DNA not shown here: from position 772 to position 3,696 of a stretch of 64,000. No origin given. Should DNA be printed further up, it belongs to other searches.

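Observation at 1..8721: Compact F-type-like (MPF_F) type IV secretion cluster carrying a PIN gene and flanked by a secretin-N-domain gene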

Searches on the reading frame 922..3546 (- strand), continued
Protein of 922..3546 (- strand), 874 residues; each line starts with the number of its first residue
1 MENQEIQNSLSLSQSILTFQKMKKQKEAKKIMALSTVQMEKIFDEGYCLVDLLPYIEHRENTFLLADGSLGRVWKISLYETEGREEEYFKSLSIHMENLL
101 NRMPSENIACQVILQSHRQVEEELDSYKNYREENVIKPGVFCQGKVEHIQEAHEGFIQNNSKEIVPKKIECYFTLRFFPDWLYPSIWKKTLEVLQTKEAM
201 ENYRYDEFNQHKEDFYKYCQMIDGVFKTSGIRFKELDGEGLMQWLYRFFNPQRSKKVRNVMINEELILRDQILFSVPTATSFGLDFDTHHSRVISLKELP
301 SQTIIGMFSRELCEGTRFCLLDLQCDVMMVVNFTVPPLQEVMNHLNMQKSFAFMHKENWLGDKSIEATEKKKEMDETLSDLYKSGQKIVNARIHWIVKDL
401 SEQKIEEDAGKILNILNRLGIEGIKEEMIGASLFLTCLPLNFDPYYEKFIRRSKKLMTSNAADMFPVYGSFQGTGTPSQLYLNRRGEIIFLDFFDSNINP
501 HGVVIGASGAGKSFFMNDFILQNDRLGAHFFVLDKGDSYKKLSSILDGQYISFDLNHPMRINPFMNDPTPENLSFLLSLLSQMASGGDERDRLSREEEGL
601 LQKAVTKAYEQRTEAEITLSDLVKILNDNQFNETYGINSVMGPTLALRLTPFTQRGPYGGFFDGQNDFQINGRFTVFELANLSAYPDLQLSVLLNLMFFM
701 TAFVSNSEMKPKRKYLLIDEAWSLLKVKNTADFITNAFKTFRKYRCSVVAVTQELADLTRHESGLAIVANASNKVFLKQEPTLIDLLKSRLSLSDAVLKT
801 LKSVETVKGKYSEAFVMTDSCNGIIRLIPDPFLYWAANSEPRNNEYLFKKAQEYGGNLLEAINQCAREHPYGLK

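Call 28: search_protein_families(library=pfam, proteins=[L002:12835-14091:+, L002:14401-15612:+, L002:15615-16112:+, L002:16109-16693:+, L002:16690-18294:+, L002:18297-19487:+, L002:19468-19947:+, L002:19929-20294:+, L002:20423-20998:+, L002:21060-22292:+], max_evalue=0.01)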
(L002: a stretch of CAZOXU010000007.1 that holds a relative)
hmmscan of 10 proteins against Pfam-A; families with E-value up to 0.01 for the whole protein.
L002:12835-14091:+ (418 aa): 1 family
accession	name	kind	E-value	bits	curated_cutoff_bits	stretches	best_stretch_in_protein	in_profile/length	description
PF07655.18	Secretin_N_2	-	3.2e-05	24.8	23.4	1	155-242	1-90/91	Secretin N-terminal domain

L002:14401-15612:+ (403 aa): 0 families

L002:15615-16112:+ (165 aa): 0 families

L002:16109-16693:+ (194 aa): 1 family
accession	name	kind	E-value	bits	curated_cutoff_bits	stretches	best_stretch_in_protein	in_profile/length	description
PF16537.11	T2SSB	-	0.0026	17.8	28.4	1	142-183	10-51/60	Type II secretion system protein B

L002:16690-18294:+ (534 aa): 15 families
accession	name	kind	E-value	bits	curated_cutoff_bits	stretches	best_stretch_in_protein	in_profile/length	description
PF00437.27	T2SSE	-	5.3e-103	345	24.9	1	157-531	8-370/370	Type II/IV secretion system protein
PF00004.35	AAA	-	1.5e-05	25.9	21.2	1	295-392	2-88/131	ATPase family associated with various cellular activities (AAA)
PF13086.12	AAA_11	-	0.00016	22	27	1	282-324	9-43/257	AAA domain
PF13245.12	AAA_19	-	0.00029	21.5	25.1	1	288-324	8-46/134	AAA domain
PF00005.33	ABC_tran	-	0.00045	21.3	25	1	293-330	13-50/137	ABC transporter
PF05157.20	MshEN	-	0.0005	20.4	23.1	1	66-137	9-82/90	MshEN domain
PF13604.12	AAA_30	-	0.00068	19.9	27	1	282-319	9-46/191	AAA domain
PF13401.12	AAA_22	-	0.0013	19.4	27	1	290-319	4-33/130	AAA domain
PF04851.21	ResIII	-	0.0017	18.7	22.5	1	279-331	11-65/164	Type III restriction enzyme, res subunit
PF25199.1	nSTAND_NTPase5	-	0.002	18.4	34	0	288-334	38-85/145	Novel STAND NTPase 5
PF13476.12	AAA_23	-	0.0037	18.3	27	1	291-312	19-40/201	AAA domain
PF01637.24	ATPase_2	-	0.0064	16.8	33.2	0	283-322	11-51/225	ATPase domain predominantly from Archaea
PF20720.3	nSTAND3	-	0.0078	16.4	27.2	0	291-332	17-58/155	Novel STAND NTPase 3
PF12775.13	AAA_7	-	0.0078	16.2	25.8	0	287-325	29-67/181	P-loop containing dynein motor region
PF00910.28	RNA_helicase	-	0.0086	17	21.5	0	296-316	3-23/105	RNA helicase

L002:18297-19487:+ (396 aa): 2 families
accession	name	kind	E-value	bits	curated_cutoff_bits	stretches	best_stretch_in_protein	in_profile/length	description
PF00482.28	T2SSF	-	1.6e-38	131.9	25.2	2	69-187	5-125/125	Type II secretion system (T2SS), protein F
PF06195.18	DUF996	-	0.0056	17.3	31.3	1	157-237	22-97/138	Protein of unknown function (DUF996)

L002:19468-19947:+ (159 aa): 1 family
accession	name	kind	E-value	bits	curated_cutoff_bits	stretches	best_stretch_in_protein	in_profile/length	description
PF07963.17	N_methyl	-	2.1e-05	24.3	21.2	1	17-41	2-26/27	Prokaryotic N-terminal methylation motif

L002:19929-20294:+ (121 aa): 1 family
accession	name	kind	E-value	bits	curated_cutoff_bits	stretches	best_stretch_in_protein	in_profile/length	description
PF07963.17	N_methyl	-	9.2e-05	22.3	21.2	1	8-30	4-26/27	Prokaryotic N-terminal methylation motif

L002:20423-20998:+ (191 aa): 1 family
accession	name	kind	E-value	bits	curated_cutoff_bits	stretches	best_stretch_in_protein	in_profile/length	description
PF13690.11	CheX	-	0.0012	19.3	27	1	74-149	5-74/94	Chemotaxis phosphatase CheX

L002:21060-22292:+ (410 aa): 4 families
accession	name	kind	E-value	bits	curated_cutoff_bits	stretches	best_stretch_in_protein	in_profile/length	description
PF04413.22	Glycos_transf_N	-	2.4e-56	190.5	23.9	1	44-208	16-178/179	3-Deoxy-D-manno-octulosonic-acid transferase (kdotransferase)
PF00534.26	Glycos_transf_1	-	1.7e-07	31.4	26.4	1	287-388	69-169/172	Glycosyl transferases group 1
PF13524.12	Glyco_trans_1_2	-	0.0003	21.2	25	1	333-406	74-143/144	Glycosyl transferase-like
PF13692.12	Glyco_trans_1_4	-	0.0057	17.4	27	0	290-377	58-142/142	Glycosyl transferases group 1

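Call 30: search_protein_families(library=ncbifam, proteins=[L020:12519-12971:+, L020:12787-14415:+, L020:14412-15590:+, L020:15909-16394:+, L020:16412-17032:+, L020:17036-18676:+, L020:18677-19894:+, L020:19789-20319:+, L020:20301-20771:+, L020:2796-5135:+], max_evalue=0.05)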
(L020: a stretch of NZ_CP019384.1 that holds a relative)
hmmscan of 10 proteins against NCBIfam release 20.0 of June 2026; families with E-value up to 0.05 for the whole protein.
L020:12519-12971:+ (150 aa): 0 families

L020:12787-14415:+ (542 aa): 9 families
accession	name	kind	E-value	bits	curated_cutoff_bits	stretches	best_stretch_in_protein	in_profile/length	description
TIGR02519.1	pilus_MshL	equivalog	3e-66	223.4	250.2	1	258-540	1-290/290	pilus (MSHA type) biogenesis protein MshL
TIGR02520.1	pilus_B_mal_scr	equivalog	2.2e-48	165.1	287.65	1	147-537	130-511/513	PilN family type IVB pilus formation outer membrane protein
TIGR02517.1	type_II_gspD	equivalog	1.1e-41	143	351.35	1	244-540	288-590/600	type II secretion system secretin GspD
TIGR02515.1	IV_pilus_PilQ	subfamily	4.3e-36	124.8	284.35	1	244-540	123-427/428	type IV pilus secretin PilQ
TIGR02516.1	type_III_yscC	equivalog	1.3e-24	86.6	238.45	1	267-540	210-461/463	type III secretion system outer membrane ring subunit SctC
NF042912.1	Amuc_1098_fam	equivalog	1.8e-20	72.6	750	2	466-539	722-795/805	Amuc_1098 family type IV pilus outer membrane protein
NF010083.0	PRK13568.1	equivalog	5.9e-19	68.1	554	1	243-540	139-417/419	DNA uptake porin HofQ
NF007851.2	PRK10560.1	exception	4.5e-16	58.7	598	1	245-540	133-409/412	DNA uptake porin HofQ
NF011873.0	PRK15346.1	equivalog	2.9e-15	55.9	524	1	265-524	245-478/499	EscC/YscC/HrcC family type III secretion system outer membrane ring protein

L020:14412-15590:+ (392 aa): 0 families

L020:15909-16394:+ (161 aa): 0 families

L020:16412-17032:+ (206 aa): 0 families

L020:17036-18676:+ (546 aa): 40 families (the best 25 are shown)
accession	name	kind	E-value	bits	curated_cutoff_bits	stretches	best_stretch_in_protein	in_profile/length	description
TIGR02533.1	type_II_gspE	equivalog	2.6e-114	382.6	630.25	1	168-544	112-485/486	type II secretion system ATPase GspE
TIGR02538.1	type_IV_pilB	equivalog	6e-114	381.7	675.65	1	6-543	2-560/564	type IV-A pilus assembly ATPase PilB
NF053534.1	T4PilAsmATPsTfpB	equivalog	1.4e-101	340.7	850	1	155-544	191-581/584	type IV pilus assembly ATPase TfpB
NF007755.0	PRK10436.1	equivalog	6.8e-100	334.9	617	1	166-546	86-460/465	type II secretion system protein GspE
NF041000.1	ATPase_ComGA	equivalog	1.7e-71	240.4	300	1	171-436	2-266/267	competence type IV pilus ATPase ComGA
TIGR01420.1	pilT_fam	subfamily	9.3e-50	169.8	319.1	1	171-438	4-271/343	PilT/PilU family type 4a pilus ATPase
TIGR02525.1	plasmid_TraJ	equivalog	6.1e-21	74.8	368.3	1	264-412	120-269/372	plasmid transfer ATPase TraJ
NF058587.1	archaellum_moto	equivalog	7.6e-20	71.1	550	1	302-436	278-419/527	archaellum flagellar ATPase motor FlaI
TIGR02524.1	dot_icm_DotB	equivalog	3e-18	66.2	463.3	1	291-413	127-257/358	Dot/Icm type IV secretion system ATPase DotB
TIGR02782.1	TrbB_P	equivalog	1.3e-17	64.1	304.55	1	298-415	135-255/303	P-type conjugative transfer ATPase TrbB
TIGR02788.1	VirB11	equivalog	2.7e-16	59.5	249.95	1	298-415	143-265/308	P-type DNA transfer ATPase VirB11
NF010469.0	PRK13894.1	subfamily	3.7e-15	56.1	508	1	289-415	140-267/320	conjugal transfer ATPase TrbB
NF053672.1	bindosome_BasE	exception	1.3e-14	53.8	1000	1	302-464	273-442/512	bindosome assembly system ATPase subunit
NF010407.0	PRK13833.1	subfamily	1.6e-13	50.8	499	1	291-418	137-265/323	conjugal transfer protein TrbB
TIGR03819.1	heli_sec_ATPase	hypoth_equivalog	5.5e-13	48.8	373.15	1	236-417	118-302/340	TadA family conjugal transfer-associated ATPase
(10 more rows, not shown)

L020:18677-19894:+ (405 aa): 6 families
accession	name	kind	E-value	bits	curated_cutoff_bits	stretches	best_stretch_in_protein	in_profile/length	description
TIGR02120.1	GspF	equivalog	4.1e-62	210.7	424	1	3-388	1-395/401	type II secretion system inner membrane protein GspF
NF007861.0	PRK10573.1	equivalog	3.1e-50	171.4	401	1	6-394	10-397/401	protein transport protein HofC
NF052607.1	T4PiliAsmPilCThrm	equivalog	2.3e-49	168.6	700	1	2-393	3-403/406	type IV pilus assembly protein PilC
NF041012.2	T4P_ComGB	equivalog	1.3e-48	166.1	240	1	63-391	4-331/332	competence type IV pilus assembly protein ComGB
NF047826.1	T3SSXpsF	equivalog_domain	1.5e-40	139.3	650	1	3-390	4-400/405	type II secretion system protein XpsF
NF052606.1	T4PiliAsmPilCMyx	equivalog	1.2e-35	123.2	700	1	65-394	85-418/419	type IV pilus assembly protein PilC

L020:19789-20319:+ (176 aa): 12 families
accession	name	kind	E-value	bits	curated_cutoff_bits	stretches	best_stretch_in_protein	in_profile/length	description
TIGR02532.1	IV_pilin_GFxxxE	domain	1.4e-06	27.9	16.3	1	39-61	1-23/24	prepilin-type N-terminal cleavage/methylation domain-containing protein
TIGR01708.2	typeII_sec_gspH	equivalog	5.2e-06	26.6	80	1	40-83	2-47/169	type II secretion system minor pseudopilin GspH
TIGR01710.1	typeII_sec_gspG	equivalog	2.5e-05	24.3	88.85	1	40-90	1-52/134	type II secretion system major pseudopilin GspG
NF040999.1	pilin_ComGC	equivalog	7.6e-05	22.8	75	1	39-113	1-73/84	competence type IV pilus major pilin ComGC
NF041013.1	T4P_ComGE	equivalog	0.00017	21.6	49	1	38-96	2-62/83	competence type IV pilus minor pilin ComGE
NF007862.0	PRK10574.1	equivalog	0.00019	21.6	138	1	36-64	1-28/145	prepilin peptidase-dependent pilin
NF041775.1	typeIV_PilA_Myxo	equivalog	0.00026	21.1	400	1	35-92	7-64/214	type IV pilin protein PilA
NF007800.0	PRK10506.1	equivalog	0.00043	20.1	158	1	35-80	4-50/163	prepilin peptidase-dependent protein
TIGR02596.1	TIGR02596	subfamily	0.0016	18.6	70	1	42-86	1-46/196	Verru_Chthon cassette protein D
NF047827.1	T3SSXpsH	equivalog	0.0058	16.4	160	1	40-96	1-59/145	type II secretion system protein XpsH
NF040982.1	ComGD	equivalog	0.0078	16.6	70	1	39-60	1-21/139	competence type IV pilus minor pilin ComGD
NF038304.1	EPS_HpsC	equivalog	0.012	15.2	200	1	31-60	12-40/318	hormogonium polysaccharide secretion pseudopilin HpsC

L020:20301-20771:+ (156 aa): 3 families
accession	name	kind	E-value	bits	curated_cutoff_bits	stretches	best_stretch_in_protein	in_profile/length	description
TIGR01710.1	typeII_sec_gspG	equivalog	0.0015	18.5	88.85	1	10-81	2-73/134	type II secretion system major pseudopilin GspG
TIGR01708.2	typeII_sec_gspH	equivalog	0.0023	17.9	80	1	9-49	2-42/169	type II secretion system minor pseudopilin GspH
NF007800.0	PRK10506.1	equivalog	0.027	14.3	158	1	5-49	5-49/163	prepilin peptidase-dependent protein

L020:2796-5135:+ (779 aa): 9 families
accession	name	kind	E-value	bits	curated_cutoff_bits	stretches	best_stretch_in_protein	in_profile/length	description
TIGR03743.1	SXT_TraD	subfamily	9.8e-27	93.6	366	2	558-747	426-625/636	conjugative transfer system coupling protein TraD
NF045973.1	conju_CD1115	equivalog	1.4e-12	47.2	250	2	554-748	232-424/442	VirD4-like conjugal transfer protein, CD1115 family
TIGR03754.1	conj_TOL_TraD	equivalog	1.2e-11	43.9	647.55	2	373-482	162-273/643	type IV conjugative transfer system coupling protein TraD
NF041447.1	TrbC_conju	equivalog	1.6e-08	33.5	800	1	579-692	398-513/685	F-type conjugative transfer protein TrbC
NF041326.1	Bacteroid_MobC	subfamily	2e-07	29.8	900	2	394-470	202-283/655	conjugal transfer protein MobC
NF053655.1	CedD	equivalog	1.4e-06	27.3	600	1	384-681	214-487/527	DNA-translocating ATPase CedD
TIGR02759.1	TraD_Ftype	equivalog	1.3e-05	24.2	521.35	1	569-690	367-490/566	type IV conjugative transfer system coupling protein TraD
NF041017.1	DNA_import_CedB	equivalog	0.0011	17.6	700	1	358-475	240-349/590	DNA import protein CedB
NF042943.1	HerA_antiphage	equivalog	0.047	12.2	800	0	387-421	152-184/566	anti-phage-associated helicase HerA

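Call 42: search_protein_families(library=pfam, proteins=[L031:14266-15426:+, L031:15423-15896:+, L031:15911-17161:+, L031:17292-20489:+, L033:16265-19273:+, L033:19288-19641:+, L033:19654-20055:+, L033:20082-20477:+, L044:14423-15439:+, L044:15363-16112:+], max_evalue=0.01)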
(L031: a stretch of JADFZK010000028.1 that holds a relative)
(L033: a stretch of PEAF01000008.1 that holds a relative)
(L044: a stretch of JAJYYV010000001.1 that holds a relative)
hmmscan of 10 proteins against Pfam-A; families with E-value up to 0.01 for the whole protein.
L031:14266-15426:+ (386 aa): 0 families

L031:15423-15896:+ (157 aa): 0 families

L031:15911-17161:+ (416 aa): 0 families

L031:17292-20489:+ (1065 aa): 0 families

L033:16265-19273:+ (1002 aa): 6 families
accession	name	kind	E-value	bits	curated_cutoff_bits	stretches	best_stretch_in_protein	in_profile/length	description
PF02518.31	HATPase_c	-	9.2e-31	107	26.4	1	737-853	1-109/111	Histidine kinase-, DNA gyrase B-, and HSP90-like ATPase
PF00072.30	Response_reg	-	9.7e-25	87.3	30.2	1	881-991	1-109/111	Response regulator receiver domain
PF00512.31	HisKA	-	1e-19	70.8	26.9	1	625-690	1-66/66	His Kinase A (phospho-acceptor) domain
PF08448.16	PAS_4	-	7.6e-05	23.3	23.1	1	479-607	1-110/110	PAS fold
PF13188.13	PAS_8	-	0.00071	19.8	21.8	1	474-529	2-54/65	PAS domain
PF13426.13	PAS_9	-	0.0025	18.5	27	1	485-603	3-102/103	PAS domain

L033:19288-19641:+ (117 aa): 1 family
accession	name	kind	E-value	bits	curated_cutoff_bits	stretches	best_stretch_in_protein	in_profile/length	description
PF01627.28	Hpt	-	7e-07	29.8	24.6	1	36-114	5-82/84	Hpt domain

L033:19654-20055:+ (133 aa): 1 family
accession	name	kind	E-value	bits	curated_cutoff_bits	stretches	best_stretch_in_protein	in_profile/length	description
PF00072.30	Response_reg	-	3.8e-20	72.5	30.2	1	4-124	1-111/111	Response regulator receiver domain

L033:20082-20477:+ (131 aa): 1 family
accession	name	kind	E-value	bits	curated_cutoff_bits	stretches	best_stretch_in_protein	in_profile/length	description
PF00072.30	Response_reg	-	4.7e-21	75.5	30.2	1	4-123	1-110/111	Response regulator receiver domain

L044:14423-15439:+ (338 aa): 0 families

L044:15363-16112:+ (249 aa): 2 families
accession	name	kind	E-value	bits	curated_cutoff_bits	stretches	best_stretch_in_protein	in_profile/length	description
PF00156.33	Pribosyltran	-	1.5e-06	28.1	26.3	1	174-242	51-125/158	Phosphoribosyl transferase domain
PF15610.12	PRTase_3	-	0.0043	16.9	28.7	1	157-242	87-175/264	PRTase ComF-like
